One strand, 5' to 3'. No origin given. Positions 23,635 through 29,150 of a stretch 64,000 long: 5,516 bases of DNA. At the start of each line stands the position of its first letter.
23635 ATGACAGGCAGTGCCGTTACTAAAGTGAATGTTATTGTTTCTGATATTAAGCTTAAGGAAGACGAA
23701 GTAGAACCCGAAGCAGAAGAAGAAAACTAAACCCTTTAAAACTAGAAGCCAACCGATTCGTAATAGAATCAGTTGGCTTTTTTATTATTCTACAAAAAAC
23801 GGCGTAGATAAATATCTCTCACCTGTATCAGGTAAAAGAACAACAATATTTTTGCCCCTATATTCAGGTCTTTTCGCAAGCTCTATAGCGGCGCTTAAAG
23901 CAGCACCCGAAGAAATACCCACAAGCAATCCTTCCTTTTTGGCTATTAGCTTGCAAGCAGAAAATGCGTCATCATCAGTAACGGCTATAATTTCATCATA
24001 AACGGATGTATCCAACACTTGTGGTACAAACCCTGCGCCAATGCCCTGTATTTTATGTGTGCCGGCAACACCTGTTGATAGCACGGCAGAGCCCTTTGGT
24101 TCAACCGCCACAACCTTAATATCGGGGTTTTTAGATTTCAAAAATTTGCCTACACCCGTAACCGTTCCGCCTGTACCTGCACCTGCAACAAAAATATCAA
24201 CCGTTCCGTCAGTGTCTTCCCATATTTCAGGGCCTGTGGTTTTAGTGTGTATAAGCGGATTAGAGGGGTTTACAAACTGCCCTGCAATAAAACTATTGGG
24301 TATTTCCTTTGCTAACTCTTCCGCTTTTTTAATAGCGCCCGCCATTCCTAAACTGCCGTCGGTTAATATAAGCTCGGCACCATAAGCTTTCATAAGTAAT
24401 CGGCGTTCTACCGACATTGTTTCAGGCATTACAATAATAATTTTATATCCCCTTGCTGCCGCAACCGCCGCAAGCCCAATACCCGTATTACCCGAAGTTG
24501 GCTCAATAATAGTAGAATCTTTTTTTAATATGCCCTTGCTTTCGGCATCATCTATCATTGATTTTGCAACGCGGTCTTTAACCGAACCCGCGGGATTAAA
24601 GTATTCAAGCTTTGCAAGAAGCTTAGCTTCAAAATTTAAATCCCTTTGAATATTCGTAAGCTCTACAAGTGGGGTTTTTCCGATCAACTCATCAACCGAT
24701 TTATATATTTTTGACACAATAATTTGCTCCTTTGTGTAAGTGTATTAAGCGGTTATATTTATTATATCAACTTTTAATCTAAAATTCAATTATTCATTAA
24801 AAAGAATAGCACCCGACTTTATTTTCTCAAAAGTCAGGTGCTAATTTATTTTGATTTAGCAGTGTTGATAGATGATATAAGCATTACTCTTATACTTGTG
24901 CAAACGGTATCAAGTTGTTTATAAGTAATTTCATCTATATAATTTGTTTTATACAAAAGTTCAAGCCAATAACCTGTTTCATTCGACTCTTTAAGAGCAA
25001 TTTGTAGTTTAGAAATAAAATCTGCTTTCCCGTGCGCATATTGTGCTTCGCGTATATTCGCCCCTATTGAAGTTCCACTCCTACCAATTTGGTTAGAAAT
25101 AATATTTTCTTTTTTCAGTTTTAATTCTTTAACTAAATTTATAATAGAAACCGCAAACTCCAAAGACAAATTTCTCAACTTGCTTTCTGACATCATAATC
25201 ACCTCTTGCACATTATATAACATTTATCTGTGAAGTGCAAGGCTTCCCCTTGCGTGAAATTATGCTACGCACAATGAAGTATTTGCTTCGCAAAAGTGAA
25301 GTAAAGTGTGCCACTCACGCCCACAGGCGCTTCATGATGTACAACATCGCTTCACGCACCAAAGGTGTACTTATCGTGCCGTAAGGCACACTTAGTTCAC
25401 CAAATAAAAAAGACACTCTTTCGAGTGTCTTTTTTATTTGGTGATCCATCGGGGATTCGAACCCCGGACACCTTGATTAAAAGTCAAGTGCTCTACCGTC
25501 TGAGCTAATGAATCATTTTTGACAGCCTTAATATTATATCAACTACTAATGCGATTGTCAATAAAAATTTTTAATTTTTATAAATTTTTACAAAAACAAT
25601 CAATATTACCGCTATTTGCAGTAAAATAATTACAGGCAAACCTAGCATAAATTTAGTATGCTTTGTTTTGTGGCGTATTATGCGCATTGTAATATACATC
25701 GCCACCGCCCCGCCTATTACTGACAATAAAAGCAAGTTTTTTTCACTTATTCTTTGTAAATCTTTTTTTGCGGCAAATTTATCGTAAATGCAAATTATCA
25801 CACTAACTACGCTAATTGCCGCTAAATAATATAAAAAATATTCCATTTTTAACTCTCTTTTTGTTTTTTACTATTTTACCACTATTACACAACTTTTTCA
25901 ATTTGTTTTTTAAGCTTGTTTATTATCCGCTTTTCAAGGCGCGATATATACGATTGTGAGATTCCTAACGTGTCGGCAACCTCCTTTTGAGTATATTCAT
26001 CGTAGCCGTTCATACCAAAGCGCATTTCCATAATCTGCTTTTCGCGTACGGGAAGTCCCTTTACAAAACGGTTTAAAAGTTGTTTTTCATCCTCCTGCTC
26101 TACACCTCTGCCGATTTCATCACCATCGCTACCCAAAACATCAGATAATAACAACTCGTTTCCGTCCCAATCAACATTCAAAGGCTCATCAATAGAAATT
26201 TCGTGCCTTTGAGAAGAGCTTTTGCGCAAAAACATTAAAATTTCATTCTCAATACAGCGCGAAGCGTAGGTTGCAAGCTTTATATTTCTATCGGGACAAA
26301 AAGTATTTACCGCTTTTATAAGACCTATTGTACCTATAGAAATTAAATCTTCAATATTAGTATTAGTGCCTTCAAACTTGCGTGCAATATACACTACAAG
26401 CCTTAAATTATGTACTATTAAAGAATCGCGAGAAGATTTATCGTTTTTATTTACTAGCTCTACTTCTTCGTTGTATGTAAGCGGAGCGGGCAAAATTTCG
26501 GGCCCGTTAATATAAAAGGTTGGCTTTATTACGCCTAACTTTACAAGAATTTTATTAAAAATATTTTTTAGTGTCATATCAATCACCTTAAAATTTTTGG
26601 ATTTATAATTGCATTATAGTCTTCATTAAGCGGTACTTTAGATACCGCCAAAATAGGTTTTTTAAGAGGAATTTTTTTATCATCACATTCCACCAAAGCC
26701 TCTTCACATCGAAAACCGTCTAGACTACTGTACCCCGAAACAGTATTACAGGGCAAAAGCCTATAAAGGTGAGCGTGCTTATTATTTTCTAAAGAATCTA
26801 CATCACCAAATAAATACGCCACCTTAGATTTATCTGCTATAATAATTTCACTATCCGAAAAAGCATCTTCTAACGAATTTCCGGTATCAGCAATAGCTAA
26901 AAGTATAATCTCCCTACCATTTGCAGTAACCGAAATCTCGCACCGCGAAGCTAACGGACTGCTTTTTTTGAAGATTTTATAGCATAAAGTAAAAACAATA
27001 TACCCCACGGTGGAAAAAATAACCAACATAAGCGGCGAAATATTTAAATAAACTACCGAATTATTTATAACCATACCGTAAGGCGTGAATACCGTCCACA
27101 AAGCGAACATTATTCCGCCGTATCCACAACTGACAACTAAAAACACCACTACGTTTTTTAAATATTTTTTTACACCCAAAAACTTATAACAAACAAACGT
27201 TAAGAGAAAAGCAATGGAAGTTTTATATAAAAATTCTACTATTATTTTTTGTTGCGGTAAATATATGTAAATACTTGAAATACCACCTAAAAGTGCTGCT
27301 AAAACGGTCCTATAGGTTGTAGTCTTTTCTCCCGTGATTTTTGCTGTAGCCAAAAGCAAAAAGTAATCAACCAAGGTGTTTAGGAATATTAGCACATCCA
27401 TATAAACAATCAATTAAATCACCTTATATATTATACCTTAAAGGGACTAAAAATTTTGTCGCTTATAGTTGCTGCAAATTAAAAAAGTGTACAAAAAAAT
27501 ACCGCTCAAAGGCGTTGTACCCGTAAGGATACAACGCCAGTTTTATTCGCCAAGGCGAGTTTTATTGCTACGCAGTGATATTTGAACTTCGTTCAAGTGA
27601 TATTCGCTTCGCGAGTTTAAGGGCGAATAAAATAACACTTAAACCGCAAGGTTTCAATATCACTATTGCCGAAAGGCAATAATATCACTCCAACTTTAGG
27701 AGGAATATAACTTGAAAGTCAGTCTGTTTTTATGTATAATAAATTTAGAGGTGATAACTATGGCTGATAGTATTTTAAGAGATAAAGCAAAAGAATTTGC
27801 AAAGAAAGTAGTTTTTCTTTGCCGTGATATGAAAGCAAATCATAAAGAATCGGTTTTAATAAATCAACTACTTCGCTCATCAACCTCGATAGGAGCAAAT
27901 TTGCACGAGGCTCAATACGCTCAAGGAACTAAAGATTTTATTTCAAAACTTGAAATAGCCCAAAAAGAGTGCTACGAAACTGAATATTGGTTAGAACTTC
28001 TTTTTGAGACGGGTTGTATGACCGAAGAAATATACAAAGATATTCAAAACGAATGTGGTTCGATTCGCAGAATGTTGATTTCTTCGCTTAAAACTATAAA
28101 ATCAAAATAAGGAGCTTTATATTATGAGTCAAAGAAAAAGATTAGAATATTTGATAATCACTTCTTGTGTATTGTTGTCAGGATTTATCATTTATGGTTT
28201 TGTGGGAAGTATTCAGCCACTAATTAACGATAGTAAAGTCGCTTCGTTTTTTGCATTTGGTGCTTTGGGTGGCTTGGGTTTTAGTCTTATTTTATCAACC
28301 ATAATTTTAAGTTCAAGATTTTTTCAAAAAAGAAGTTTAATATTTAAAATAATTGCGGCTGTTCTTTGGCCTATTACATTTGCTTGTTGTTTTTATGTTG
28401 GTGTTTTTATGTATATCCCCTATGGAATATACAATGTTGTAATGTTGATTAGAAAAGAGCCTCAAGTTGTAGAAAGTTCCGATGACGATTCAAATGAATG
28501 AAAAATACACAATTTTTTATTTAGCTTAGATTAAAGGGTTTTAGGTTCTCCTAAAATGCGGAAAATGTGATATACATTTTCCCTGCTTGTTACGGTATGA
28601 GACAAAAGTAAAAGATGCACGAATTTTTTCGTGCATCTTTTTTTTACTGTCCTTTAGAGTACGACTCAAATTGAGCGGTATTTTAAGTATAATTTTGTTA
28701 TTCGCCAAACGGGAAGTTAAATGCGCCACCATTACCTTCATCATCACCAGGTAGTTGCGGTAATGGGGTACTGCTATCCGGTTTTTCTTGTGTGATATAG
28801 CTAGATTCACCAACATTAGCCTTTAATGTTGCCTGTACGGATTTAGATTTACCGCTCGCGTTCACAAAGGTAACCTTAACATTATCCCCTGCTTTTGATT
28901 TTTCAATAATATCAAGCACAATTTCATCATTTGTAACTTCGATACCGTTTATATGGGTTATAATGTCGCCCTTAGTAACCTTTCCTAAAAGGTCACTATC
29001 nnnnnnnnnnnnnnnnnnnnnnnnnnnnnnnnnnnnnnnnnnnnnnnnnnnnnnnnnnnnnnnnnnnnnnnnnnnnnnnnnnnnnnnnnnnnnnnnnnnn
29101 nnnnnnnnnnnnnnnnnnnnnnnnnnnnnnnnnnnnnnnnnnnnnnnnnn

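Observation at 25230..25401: Second copy of the array (A): colinear with B on the + strand but divergent from its four-helix-bundle gene, and ending at a terminator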

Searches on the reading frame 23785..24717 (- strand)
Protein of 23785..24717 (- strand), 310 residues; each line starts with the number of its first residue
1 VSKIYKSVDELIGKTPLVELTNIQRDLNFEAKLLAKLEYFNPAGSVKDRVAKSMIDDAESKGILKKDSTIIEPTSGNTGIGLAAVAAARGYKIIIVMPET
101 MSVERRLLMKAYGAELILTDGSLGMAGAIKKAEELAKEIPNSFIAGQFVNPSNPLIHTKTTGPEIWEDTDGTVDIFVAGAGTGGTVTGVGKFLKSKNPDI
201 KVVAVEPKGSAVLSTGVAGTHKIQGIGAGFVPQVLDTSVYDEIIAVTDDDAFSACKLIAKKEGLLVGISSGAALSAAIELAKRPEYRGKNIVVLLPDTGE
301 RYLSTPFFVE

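Call 99: find_encoding_contigs(protein=window:23785-24717:-, flank=4000, max_places=6)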
Protein window:23785-24717:- (310 aa): no gene with exactly this product is on record in the collection.

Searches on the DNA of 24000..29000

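Call 59: search_with_rna_model(model_id=R1, source=window, start=24000, end=29000, filters=off, max_evalue=10, show_alignments=4)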
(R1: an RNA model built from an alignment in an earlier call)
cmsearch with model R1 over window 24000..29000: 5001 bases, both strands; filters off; matches with E-value up to 10: 74.
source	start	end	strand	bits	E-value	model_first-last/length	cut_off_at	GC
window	25228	25409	-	98.2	1.5e-25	1-187/187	no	0.46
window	27527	27713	+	23.6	5.3e-06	1-187/187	no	0.39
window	25207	25372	+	22.2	1.2e-05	1-187/187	no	0.44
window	27573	27665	-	9.9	0.021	1-187/187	no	0.37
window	24515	24553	+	8.9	0.038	1-187/187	no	0.36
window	28893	28932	+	7.3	0.1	1-187/187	no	0.2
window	26589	26628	+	6.9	0.13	1-187/187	no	0.17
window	26959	26977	+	6.9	0.13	1-187/187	no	0.26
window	26780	26808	+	5.8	0.25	1-187/187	no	0.24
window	26653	26688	+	5.6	0.28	1-187/187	no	0.22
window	27149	27167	+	5.1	0.38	1-187/187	no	0.16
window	28309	28336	-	4.5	0.57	1-187/187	no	0.21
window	28614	28633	+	4.4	0.59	73-92/187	no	0.4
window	28314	28342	+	4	0.73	1-187/187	no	0.17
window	27485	27503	-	3.8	0.83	1-187/187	no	0.26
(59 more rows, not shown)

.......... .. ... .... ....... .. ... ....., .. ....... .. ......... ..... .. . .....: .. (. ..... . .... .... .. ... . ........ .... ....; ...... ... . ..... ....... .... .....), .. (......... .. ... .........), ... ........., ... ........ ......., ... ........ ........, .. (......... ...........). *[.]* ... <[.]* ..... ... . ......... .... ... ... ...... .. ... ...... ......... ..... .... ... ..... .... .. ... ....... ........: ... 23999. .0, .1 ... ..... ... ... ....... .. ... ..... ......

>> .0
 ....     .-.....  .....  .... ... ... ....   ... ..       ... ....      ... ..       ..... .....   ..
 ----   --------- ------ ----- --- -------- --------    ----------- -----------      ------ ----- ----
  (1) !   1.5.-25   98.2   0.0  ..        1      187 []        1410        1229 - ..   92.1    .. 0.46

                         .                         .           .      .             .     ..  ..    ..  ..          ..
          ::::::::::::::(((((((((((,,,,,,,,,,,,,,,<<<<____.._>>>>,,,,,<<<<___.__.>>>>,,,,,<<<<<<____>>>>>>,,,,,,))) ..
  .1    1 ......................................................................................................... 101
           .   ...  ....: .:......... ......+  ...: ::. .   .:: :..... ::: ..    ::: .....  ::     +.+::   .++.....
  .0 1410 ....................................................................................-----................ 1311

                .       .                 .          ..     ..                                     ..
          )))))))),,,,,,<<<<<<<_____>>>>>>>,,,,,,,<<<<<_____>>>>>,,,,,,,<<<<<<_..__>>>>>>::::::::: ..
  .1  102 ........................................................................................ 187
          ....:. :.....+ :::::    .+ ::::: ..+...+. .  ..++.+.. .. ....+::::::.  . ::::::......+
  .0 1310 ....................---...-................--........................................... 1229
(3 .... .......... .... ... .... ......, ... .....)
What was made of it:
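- Checked: An independent family model matches 25228-25409 at 98.2 bits, E 1.5e-25 (call 59). The model scores agree: A 98.2 bits (-) against 22.2 (+); B 23.6 (+) against 9.9 (-) (call 59).
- R1 scores: A 98.2 bits (-) against 22.2 (+); B 23.6 (+) against 9.9 (-) (call 59).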

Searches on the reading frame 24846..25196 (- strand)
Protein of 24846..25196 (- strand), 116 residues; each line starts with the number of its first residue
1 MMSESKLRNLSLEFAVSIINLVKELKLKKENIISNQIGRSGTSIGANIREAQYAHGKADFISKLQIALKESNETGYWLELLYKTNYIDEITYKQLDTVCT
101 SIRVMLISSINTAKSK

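Call 6: search_protein_families(library=pfam, proteins=[window:24846-25196:-], max_evalue=0.01)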
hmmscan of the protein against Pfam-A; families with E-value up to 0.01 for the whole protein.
window:24846-25196:- (116 aa): 1 family
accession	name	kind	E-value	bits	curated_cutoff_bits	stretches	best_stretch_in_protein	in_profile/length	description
PF05635.17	23S_rRNA_IVP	-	3.3e-26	92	33.8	1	7-107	5-105/106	23S rRNA-intervening sequence protein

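Call 7: search_protein_families(library=ncbifam, proteins=[window:24846-25196:-], max_evalue=0.01)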
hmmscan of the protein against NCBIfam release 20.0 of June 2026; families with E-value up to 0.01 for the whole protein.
window:24846-25196:- (116 aa): 3 families
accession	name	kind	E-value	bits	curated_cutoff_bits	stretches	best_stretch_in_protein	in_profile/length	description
TIGR02436.1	TIGR02436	subfamily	3.2e-30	104.5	24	1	10-114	4-109/109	four helix bundle protein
NF008911.0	PRK12275.1-2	subfamily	1.5e-07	31.9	137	1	11-114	13-116/118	hypothetical protein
NF008912.0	PRK12275.1-6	subfamily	8e-06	25.9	124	1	19-115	17-113/117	hypothetical protein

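Call 24: find_related_loci(query=A1, collection=genome_contigs, flank=4000)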
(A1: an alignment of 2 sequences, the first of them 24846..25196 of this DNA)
Query A1 (116 aa) in genome_contigs; peptide patterns used: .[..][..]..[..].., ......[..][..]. (x = any residue, [..] = any of these).
599 stretches matched a pattern (row limit reached: there are more); 597 encode a relative of the query (tblastn E <= 1e-3); the best 80 are kept; 80 distinct loci.
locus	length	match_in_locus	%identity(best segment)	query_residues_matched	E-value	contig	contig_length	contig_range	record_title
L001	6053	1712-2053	83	1-114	1e-61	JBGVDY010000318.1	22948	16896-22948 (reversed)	MAG: Acutalibacteraceae bacterium isolate fecal_MAG_426 fecal_MAG_426_contig_0318, whole genome shotgun sequence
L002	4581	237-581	83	2-116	3e-61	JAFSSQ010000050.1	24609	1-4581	MAG: Clostridia bacterium isolate RGIG3437 Goat_Rumen.Co__c1636769, whole genome shotgun sequence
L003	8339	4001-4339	86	2-114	3e-61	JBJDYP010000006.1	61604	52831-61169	MAG: Faecousia sp. isolate SARD08_bin.019 NODE_118_length_61604_cov_15.885555, whole genome shotgun sequence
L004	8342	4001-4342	83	1-114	3e-61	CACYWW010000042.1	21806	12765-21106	MAG: uncultured Ruminococcus sp. isolate RUG12346 genome assembly, contig: RUG12346_asm_42, whole genome shotgun sequenc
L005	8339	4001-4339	85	2-114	4e-61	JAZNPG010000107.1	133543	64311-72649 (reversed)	MAG: Acutalibacteraceae bacterium isolate T1900044836_TS20190302.MAGScoT_cleanbin_000003 SGB_2918_k141_300689, whole gen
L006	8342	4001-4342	84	1-114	7e-61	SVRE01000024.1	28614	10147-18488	MAG: Oscillospiraceae bacterium isolate SIG635 NODE_8090_length_28614_cov_1.416576, whole genome shotgun sequence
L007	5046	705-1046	81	1-114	9e-61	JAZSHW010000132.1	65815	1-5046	MAG: Ruminiclostridium sp. isolate T1900044574_TS20190040.MAGScoT_cleanbin_000017 SGB_473_k141_1996933, whole genome sho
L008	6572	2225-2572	83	1-116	7e-61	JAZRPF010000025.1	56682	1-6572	MAG: Eubacteriales bacterium isolate T1900045381_YK20190071.MAGScoT_cleanbin_000007 SGB_6891_k141_411479, whole genome s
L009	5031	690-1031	84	1-114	2e-60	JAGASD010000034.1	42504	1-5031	MAG: Clostridia bacterium isolate RGIG8724 Water_deer_Colon-4__c221880, whole genome shotgun sequence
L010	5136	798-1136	84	2-114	4e-60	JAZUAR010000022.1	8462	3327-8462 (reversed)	MAG: Candidatus Avispirillum sp. isolate T1900045319_YK20190008.MAGScoT_cleanbin_000034 SGB_6339_k141_528527, whole geno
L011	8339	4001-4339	84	2-114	5e-60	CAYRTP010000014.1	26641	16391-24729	MAG TPA_asm: uncultured Clostridium sp. isolate SRP315200_co1_51 genome assembly, contig: NODE_2892_length_26641_cov_12.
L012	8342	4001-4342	84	1-114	1e-59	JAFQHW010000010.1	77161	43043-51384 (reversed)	MAG: Clostridia bacterium isolate RGIG1834 Goat_Cecum-5__c56801, whole genome shotgun sequence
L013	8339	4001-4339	83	2-114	5e-59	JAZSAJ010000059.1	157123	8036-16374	MAG: Acutalibacteraceae bacterium isolate T1900044938_TS20190404.MAGScoT_cleanbin_000004 SGB_3449_k141_614442, whole gen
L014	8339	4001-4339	83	2-114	4e-59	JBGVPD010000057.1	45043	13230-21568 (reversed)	MAG: Eubacteriales bacterium isolate fecal_MAG_196 fecal_MAG_196_contig_0057, whole genome shotgun sequence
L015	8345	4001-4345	78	2-116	8e-59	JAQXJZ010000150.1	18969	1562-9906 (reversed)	MAG: bacterium isolate SUG1264 k141_2450757, whole genome shotgun sequence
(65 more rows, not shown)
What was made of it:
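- Many loci end at contig breaks (call 24).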

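Call 76: search_solved_structures(query=window:24846-25196:-, max_evalue=0.01, show_alignments=2)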
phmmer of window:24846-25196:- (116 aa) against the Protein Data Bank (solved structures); distinct sequences matched with E-value up to 0.01: 1.
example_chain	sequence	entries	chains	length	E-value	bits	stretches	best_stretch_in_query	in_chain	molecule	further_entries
2rld_A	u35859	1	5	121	8.1e-31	109.3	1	2-115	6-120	Uncharacterized protein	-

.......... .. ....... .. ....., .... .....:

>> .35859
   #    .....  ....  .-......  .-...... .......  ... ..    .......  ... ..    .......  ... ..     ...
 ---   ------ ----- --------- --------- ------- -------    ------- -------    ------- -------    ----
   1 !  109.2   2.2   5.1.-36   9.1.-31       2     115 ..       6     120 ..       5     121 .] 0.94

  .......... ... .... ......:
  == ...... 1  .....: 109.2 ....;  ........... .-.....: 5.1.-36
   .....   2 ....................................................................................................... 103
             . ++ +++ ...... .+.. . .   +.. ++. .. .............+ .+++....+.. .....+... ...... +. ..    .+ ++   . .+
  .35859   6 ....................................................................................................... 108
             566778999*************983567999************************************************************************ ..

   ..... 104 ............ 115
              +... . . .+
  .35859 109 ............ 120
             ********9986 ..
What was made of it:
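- PDB 2RLD has five chains (call 76).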

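Call 79: find_related_loci(query=A1, collection=viral_contigs, flank=2500)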
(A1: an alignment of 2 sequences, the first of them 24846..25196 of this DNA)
Query A1 (116 aa) in viral_contigs; peptide patterns used: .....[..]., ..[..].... (x = any residue, [..] = any of these).
84 stretches matched a pattern; 4 encode a relative of the query (tblastn E <= 1e-3); 4 distinct loci.
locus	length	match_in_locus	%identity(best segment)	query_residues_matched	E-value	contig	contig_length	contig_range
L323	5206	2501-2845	73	1-115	2e-56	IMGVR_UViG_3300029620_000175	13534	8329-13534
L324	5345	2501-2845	72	1-115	4e-56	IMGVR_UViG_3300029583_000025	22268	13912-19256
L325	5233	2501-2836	61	2-115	2e-39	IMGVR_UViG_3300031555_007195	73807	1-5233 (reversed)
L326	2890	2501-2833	59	2-114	3e-36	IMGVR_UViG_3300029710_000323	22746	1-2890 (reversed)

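Call 92: predict_structure(alignment_id=A1)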
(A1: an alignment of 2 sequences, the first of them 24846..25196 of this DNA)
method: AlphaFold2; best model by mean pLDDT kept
length: 116 residues; sequences in the alignment: 2
mean_pLDDT: 94.6   pTM: 0.86
mean pLDDT of the five models: 94.6, 94.4, 92.8, 92.8, 92.6
residues with pLDDT >= 90: 107; 70-90: 7; 50-70: 2; < 50: 0
segments of 3 or more residues with pLDDT < 50: none
pLDDT, mean of each block of 10 residues (from residue 1): 82 97 94 94 96 94 98 98 96 98 97 92
secondary structure, 60 per line:
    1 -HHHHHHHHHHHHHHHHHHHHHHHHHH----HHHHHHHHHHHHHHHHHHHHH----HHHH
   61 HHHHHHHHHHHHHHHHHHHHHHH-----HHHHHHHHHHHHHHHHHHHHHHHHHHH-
elements in order: H2-27 H32-52 H57-83 H89-115
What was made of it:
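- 24846..25196 (-): Gene A, a PF05635 / TIGR02436 four-helix-bundle protein (N-terminus MSESKLR if it starts at 25193). Pfam 3.3e-26 (call 6); TIGR02436 3.2e-30 (call 7); PDB 2RLD 8e-31, five chains (call 76); AF2 model with four helices, pLDDT 94.6 (call 92).
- In the AF2 model, residues 4 and 7, the 53-58 loop and residue 110 lie at one end of the bundle (call 92).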

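Call 100: find_encoding_contigs(protein=window:24846-25193:-, flank=4000, max_places=6)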
Protein window:24846-25193:- (115 aa): no gene with exactly this product is on record in the collection.
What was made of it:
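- Tried and rejected: Exact-protein look-ups for protein A and the neighbouring cysK, to find strains with or without the cassette (calls 99, 100).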

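Call 110: search_protein_families(library=padloc, proteins=[window:24846-25196:-], max_evalue=0.01)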
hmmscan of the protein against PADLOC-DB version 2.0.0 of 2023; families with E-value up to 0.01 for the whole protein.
window:24846-25196:- (116 aa): 0 families

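Call 111: search_protein_families(library=phrogs, proteins=[window:24846-25196:-], max_evalue=0.001)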
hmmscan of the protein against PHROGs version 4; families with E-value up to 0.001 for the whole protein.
window:24846-25196:- (116 aa): 0 families
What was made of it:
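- On Known anti-phage defence or phage protein families: No hits for proteins A and B (calls 110, 111).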
